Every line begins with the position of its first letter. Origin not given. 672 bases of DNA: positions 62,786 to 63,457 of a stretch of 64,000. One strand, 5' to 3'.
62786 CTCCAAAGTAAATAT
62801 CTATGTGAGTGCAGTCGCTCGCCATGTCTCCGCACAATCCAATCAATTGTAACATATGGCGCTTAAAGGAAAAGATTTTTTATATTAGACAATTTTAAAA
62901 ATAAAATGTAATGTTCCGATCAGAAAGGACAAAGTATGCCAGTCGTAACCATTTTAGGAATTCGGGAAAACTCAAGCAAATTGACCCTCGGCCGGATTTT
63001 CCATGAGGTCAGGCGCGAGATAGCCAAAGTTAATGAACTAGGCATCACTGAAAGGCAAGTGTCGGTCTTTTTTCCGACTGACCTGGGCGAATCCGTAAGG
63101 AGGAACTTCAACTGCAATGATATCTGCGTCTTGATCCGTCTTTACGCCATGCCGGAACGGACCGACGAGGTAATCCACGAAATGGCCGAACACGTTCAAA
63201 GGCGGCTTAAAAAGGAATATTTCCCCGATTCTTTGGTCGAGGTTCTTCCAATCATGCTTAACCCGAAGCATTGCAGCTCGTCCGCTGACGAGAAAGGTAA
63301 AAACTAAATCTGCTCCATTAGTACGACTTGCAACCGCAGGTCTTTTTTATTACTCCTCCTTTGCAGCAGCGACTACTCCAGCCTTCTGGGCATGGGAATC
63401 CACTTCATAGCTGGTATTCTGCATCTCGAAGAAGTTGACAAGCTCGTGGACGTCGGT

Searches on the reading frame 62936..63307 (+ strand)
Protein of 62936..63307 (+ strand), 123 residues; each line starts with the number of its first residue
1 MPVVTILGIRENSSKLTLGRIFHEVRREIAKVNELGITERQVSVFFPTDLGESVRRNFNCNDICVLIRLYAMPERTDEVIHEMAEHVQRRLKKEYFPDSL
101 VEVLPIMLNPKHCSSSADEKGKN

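Call 70: find_encoding_contigs(protein=window:62936-63307:+, flank=10000, max_places=3)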
Protein window:62936-63307:+ (123 aa): 1 contig read that carries it; 1 place shown.
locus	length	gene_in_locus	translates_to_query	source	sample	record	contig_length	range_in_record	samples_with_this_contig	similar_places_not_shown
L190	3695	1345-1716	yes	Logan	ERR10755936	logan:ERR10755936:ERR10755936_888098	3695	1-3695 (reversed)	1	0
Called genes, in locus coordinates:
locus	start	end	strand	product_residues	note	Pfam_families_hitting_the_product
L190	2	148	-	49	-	?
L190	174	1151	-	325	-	PF02779:Transket_pyr, PF02780:Transketolase_C, PF22613:Transketolase_C_1, PF17147:PFOR_II (weak)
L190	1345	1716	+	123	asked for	-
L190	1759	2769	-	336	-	PF00268:Ribonuc_red_sm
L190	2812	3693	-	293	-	?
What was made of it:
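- On rRNA pseudogene or partial copy: The long contig could not be read (call 70).
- Tried and rejected: Only a 3.7-kb Logan contig was returned (call 70).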
